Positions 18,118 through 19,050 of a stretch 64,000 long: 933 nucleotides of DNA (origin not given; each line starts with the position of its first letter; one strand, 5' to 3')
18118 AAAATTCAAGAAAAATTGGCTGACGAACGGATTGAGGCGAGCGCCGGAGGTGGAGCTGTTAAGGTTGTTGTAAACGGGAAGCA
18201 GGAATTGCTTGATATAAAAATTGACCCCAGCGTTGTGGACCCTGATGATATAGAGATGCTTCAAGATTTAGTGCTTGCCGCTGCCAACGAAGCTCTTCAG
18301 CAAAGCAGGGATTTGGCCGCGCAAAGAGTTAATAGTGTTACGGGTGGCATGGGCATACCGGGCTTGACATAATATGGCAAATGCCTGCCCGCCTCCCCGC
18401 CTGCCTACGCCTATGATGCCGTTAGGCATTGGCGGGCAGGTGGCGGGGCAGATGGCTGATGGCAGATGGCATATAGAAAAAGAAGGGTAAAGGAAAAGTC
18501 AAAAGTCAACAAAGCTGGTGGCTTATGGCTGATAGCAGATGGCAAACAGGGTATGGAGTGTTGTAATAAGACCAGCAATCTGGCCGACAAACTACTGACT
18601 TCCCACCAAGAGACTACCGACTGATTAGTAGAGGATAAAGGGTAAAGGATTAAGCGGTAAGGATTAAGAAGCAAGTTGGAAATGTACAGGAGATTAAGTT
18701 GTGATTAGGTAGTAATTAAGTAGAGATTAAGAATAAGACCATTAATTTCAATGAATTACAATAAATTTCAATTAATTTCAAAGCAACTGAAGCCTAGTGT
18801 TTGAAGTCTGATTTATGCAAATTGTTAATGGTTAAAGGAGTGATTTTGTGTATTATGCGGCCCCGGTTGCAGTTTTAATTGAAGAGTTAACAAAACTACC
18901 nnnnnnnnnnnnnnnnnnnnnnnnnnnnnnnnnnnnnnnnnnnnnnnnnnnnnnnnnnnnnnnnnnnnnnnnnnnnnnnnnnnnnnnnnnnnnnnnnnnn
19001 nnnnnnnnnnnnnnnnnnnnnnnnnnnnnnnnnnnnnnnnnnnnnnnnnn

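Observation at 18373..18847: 475-bp insertion of tandem degenerate heptamers plus a hairpin splits the normally tight ybaB-recR junction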

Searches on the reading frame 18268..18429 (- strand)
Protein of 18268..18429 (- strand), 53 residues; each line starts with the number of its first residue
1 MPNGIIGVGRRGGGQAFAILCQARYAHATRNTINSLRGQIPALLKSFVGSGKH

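Call 53: search_protein_families(library=pfam, proteins=[window:18268-18429:-], max_evalue=0.01)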
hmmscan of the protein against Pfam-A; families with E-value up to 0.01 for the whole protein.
window:18268-18429:- (53 aa): 0 families

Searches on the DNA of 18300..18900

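Call 51: search_rna_families(source=window, start=18300, end=18900, threshold=evalue, max_evalue=1)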
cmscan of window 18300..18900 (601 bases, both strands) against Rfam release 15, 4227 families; matches with E-value up to 1: 6.
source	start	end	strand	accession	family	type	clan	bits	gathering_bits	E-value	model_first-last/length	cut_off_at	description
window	18395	18441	-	RF04068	mir-3927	Gene; miRNA;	-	21.6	90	0.27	1-85/85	no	mir-3927 microRNA precursor family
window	18400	18433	+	RF01343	CRISPR-DR33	Gene; CRISPR;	-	20.4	39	0.1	1-37/37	no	CRISPR RNA direct repeat element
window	18385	18446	+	RF03565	mir-1282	Gene; miRNA;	-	20.3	107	0.26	1-101/101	no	mir-1282 microRNA precursor family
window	18381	18451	-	RF03834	mir-3173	Gene; miRNA;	-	20.3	84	0.57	1-80/80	no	mir-3173 microRNA precursor family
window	18375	18463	+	RF03479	mir-324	Gene; miRNA;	-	20.1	70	0.099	1-83/83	no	mir-324 microRNA precursor family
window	18383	18453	+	RF00247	MIR160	Gene; miRNA;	-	18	48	0.47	1-90/90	no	mir-160 microRNA precursor family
